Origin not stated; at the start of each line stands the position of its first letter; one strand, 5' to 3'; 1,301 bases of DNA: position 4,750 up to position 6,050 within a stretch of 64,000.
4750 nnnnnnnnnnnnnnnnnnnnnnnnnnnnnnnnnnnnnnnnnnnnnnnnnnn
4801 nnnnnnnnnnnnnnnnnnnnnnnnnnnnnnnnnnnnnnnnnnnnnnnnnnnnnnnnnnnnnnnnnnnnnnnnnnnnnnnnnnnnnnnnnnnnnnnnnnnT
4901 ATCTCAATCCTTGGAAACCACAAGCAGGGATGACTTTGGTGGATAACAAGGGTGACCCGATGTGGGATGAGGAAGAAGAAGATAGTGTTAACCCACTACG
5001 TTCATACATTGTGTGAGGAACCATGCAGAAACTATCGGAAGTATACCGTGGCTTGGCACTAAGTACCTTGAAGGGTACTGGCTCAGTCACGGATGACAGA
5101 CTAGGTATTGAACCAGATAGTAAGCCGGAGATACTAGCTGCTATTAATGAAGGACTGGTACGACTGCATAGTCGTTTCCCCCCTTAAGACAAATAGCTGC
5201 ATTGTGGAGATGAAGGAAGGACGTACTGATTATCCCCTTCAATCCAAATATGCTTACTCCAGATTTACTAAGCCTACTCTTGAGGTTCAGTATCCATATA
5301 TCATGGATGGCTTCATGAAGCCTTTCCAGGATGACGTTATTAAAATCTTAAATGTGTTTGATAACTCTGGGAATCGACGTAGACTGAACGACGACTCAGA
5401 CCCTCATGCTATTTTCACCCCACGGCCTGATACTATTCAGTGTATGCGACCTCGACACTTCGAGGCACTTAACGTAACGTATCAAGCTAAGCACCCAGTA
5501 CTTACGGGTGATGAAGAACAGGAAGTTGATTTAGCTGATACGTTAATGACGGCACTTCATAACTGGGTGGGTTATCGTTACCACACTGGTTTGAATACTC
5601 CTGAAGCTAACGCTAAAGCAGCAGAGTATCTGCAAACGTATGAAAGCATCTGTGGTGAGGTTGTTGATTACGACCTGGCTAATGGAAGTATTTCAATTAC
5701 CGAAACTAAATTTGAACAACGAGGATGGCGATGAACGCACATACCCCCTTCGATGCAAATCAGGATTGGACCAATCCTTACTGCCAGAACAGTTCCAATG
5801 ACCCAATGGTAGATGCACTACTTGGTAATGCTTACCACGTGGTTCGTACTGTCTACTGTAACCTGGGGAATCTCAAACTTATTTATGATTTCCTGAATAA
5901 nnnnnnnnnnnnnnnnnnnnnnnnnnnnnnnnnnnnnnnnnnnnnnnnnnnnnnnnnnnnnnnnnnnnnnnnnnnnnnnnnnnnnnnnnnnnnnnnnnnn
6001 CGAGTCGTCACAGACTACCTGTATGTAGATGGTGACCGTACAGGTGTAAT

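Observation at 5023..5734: Possible +1 frameshift (or homopolymer error) joining a 54-aa ORF to the 195-aa virion gene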

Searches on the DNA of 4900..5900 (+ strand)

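Call 3: search_dna_similar(query=window:4900-5900:+, collection=phages, mode=near, max_rows=40)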
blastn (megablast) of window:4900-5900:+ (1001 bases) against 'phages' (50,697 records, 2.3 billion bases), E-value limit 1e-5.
Records with a match: 56; places in all: 56; records where one place covers at least 80% of the query: 45.
Best place of each record, by identity: 95-99% 12; 90-95% 42; 80-90% 1; 60-80% 1.
By first word of the organism name: Escherichia 49; Shigella 3; Gamaleyavirus 3; Klebsiella 1.
By host as written in the record: Escherichia coli 17; - 12; Escherichia sp. 5; Escherichia coli UPEC 3; Colistin resistant Escherichia coli clinical isolate U1007 2; Escherichia coli KBP21 2; Shigella boydii ATCC 35966 2; Escherichia coli 4s 2; and 9 more.
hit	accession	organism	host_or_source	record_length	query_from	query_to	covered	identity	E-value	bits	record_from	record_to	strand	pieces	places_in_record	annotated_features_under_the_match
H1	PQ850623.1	Escherichia phage RudolfBernhard_Bas96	Escherichia coli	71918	1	998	100%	96.2%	0e+0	1631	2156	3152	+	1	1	virion structural protein | tail protein | terminase large subunit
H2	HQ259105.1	Escherichia phage vB_EcoP_G7C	-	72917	1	998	100%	96.2%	0e+0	1631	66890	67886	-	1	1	putative tail protein | tail fiber protein | terminase subunit A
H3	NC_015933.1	Escherichia phage vB_EcoP_G7C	-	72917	1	998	100%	96.2%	0e+0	1631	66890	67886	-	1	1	virion structural protein | tail protein | terminase subunit A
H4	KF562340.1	Escherichia phage vB_EcoP_PhAPEC7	Escherichia coli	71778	1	998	100%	96.1%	0e+0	1626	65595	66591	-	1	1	putative structural protein | putative tail protein | hypothetical protein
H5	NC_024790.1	Escherichia phage vB_EcoP_PhAPEC7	Escherichia coli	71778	1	998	100%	96.1%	0e+0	1626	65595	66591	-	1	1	virion structural protein | tail protein | hypothetical protein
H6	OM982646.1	Escherichia phage ST4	Escherichia coli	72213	1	998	100%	95.9%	0e+0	1615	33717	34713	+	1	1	putative tail protein | putative tail fiber protein | terminase large subunit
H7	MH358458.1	Escherichia phage phi G17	Escherichia coli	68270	1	998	100%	95.8%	0e+0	1609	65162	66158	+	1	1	hypothetical protein (x3)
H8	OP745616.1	Escherichia phage E20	Escherichia sp.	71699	1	998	100%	95.8%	0e+0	1609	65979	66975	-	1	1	baseplate protein | tail protein | terminase large subunit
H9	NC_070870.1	Escherichia phage phi G17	Escherichia coli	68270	1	998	100%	95.8%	0e+0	1609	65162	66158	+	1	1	virion structural protein | tail protein | terminase large subunit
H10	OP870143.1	Escherichia phage vB_Eco_F22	Escherichia coli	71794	1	998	100%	95.6%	0e+0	1598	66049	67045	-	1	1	hypothetical protein | tail fiber | terminase large subunit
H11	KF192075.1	Escherichia phage vB_EcoP_PhAPEC5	river water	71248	1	998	100%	95.2%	0e+0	1576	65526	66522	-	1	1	hypothetical protein (x2) | putative terminase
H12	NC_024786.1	Escherichia phage vB_EcoP_PhAPEC5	river water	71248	1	998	100%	95.2%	0e+0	1576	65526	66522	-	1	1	virion structural protein | tail protein | putative terminase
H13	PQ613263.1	Shigella phage Moonfish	Shigella flexneri PE577 (serotype Y)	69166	1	998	100%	95.0%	0e+0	1565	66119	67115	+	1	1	virion structural protein | tail protein | terminase large subunit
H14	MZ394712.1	Escherichia phage U1G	Colistin resistant Escherichia coli ...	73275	1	999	100%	94.8%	0e+0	1555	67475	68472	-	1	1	hypothetical protein (x2) | terminase large subunit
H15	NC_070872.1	Escherichia phage U1G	Colistin resistant Escherichia coli ...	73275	1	999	100%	94.8%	0e+0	1555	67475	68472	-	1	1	virion structural protein | tail spike protein | terminase large subunit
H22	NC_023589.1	Shigella phage pSb-1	Shigella boydii ATCC 35966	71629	1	1001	100%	93.4%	0e+0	1482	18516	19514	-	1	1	virion structural protein (x2) | tail protein | hypothetical protein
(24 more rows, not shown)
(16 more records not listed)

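Call 5: get_annotated_region(hit=H3, flank=300)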
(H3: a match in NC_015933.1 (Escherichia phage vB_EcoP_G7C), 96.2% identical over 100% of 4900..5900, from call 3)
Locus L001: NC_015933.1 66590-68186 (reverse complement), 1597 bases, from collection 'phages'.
description: Escherichia phage vB_EcoP_G7C, complete genome.
organism: Escherichia phage vB_EcoP_G7C (NCBI taxid 1054461)
taxonomy: Viruses; Duplodnaviria; Heunggongvirae; Uroviricota; Caudoviricetes; Schitoviridae; Enquatrovirinae; Gamaleyavirus; Gamaleyavirus G7C
host: -; source: -; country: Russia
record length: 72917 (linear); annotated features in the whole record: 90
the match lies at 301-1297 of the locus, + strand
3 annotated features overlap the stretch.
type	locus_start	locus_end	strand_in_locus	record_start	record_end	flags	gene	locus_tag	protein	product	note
CDS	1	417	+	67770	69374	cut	-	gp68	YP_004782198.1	terminase subunit A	ORF68; similar to YP_950546.1 gp68 from Enterobacteria phage N4, function identified by HHpred prediction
CDS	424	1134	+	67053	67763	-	-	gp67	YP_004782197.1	virion structural protein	ORF67; similar to YP_950545.1 30 kDa virion protein from Enterobacteria phage N4, confirmed presence in G7C virion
CDS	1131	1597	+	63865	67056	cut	-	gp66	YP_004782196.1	tail protein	ORF66; N-terminus similar to INSD accession CAO78738.1 tailspike protein from Salmonella phage Det7; similar to ...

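Call 6: get_annotated_region(hit=H22, flank=300)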
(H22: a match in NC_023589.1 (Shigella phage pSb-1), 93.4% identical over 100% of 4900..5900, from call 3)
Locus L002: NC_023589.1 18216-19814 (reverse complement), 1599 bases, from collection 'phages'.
description: Shigella phage pSb-1, complete genome.
organism: Shigella phage pSb-1 (NCBI taxid 1414738)
taxonomy: Viruses; Duplodnaviria; Heunggongvirae; Uroviricota; Caudoviricetes; Schitoviridae; Enquatrovirinae; Gamaleyavirus; Gamaleyavirus Sb1
host: Shigella boydii ATCC 35966; source: -; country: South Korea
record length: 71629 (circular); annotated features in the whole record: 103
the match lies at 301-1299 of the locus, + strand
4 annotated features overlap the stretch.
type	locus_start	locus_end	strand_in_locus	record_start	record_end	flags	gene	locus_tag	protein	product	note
CDS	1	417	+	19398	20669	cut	-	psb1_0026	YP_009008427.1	hypothetical protein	gp26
CDS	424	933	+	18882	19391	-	-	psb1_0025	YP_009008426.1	virion structural protein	gp25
CDS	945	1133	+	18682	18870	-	-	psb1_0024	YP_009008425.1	virion structural protein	gp24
CDS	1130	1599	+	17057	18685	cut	-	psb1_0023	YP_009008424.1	tail protein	gp23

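Call 7: get_annotated_region(hit=H1, flank=300)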
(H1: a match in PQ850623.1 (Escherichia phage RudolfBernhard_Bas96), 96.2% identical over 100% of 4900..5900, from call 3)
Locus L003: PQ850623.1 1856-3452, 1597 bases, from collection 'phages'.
description: Escherichia phage RudolfBernhard_Bas96, complete genome.
organism: Escherichia phage RudolfBernhard_Bas96 (NCBI taxid 3398430)
taxonomy: Viruses; Duplodnaviria; Heunggongvirae; Uroviricota; Caudoviricetes
host: Escherichia coli; source: sewage plant inflow; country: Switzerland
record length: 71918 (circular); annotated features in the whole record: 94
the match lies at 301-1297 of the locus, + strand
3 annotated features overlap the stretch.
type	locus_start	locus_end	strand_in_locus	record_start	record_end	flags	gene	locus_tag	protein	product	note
CDS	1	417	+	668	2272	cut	-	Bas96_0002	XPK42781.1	terminase large subunit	head and packaging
CDS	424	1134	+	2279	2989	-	-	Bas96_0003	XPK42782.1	virion structural protein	head and packaging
CDS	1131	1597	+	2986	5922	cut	-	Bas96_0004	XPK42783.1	tail protein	tail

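Call 50: search_rna_families(source=window, start=4900, end=5900, threshold=evalue, max_evalue=1)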
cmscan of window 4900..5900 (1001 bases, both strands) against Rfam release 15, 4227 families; matches with E-value up to 1: 2.
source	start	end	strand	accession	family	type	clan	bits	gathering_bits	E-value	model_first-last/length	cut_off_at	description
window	5429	5513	-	RF02171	RFPL3-AS1_1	Gene; lncRNA;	-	14.6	70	0.77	1-88/88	no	RFPL3 antisense RNA 1 conserved region 1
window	5507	5568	+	RF01122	sR39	Gene; snRNA; snoRNA; CD-box;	-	14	50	0.94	1-56/56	no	Small nucleolar RNA sR39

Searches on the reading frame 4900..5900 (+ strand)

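Call 9: find_related_loci(query=L001:424-1131:+, collection=viral_contigs, flank=1500)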
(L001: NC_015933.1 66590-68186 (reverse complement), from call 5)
Query L001:424-1131:+ (236 aa) in viral_contigs; peptide patterns used: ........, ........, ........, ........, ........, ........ (x = any residue, [..] = any of these).
16 stretches matched a pattern; 10 encode a relative of the query (tblastn E <= 1e-3); 10 distinct loci.
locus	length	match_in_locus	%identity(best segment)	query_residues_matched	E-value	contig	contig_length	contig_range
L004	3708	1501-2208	100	1-236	6e-167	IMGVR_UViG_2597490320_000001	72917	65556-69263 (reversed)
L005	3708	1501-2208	99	1-236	9e-166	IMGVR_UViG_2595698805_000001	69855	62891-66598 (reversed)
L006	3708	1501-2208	99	1-236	2e-165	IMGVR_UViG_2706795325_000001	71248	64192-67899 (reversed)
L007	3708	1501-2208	99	1-236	1e-165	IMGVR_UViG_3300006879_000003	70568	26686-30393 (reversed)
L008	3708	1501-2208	99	1-236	9e-165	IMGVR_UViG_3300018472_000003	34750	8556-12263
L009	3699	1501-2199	72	1-235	1e-116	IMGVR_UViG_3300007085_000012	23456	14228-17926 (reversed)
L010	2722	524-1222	72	1-235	1e-118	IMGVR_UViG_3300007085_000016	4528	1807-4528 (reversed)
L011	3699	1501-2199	72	1-235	1e-116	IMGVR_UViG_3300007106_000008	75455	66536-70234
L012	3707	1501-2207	97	1-236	2e-136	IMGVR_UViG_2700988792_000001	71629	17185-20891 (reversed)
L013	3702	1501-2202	64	1-236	1e-97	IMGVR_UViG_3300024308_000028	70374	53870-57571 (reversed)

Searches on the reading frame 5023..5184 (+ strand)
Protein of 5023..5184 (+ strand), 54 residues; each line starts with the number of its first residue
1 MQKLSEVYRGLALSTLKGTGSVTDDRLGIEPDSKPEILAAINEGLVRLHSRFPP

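Call 4: search_protein_families(library=phrogs, proteins=[window:5023-5184:+], max_evalue=0.01)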
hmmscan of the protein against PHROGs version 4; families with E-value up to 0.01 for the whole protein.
window:5023-5184:+ (54 aa): 1 family
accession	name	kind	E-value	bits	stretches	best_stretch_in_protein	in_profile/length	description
phrog_2125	-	head and packaging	2.5e-14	54.5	1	3-53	2-52/234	virion structural protein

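Call 22: list_cluster_members(proteins=[window:5023-5184:+, window:5147-5731:+])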
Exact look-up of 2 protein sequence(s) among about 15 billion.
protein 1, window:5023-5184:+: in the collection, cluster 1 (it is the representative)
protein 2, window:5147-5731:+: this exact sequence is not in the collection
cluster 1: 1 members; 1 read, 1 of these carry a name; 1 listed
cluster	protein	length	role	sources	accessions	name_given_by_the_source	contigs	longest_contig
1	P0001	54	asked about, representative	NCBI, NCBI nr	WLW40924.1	hypothetical protein DPIBCGCG_00009 [Escherichia phage KKP 3715]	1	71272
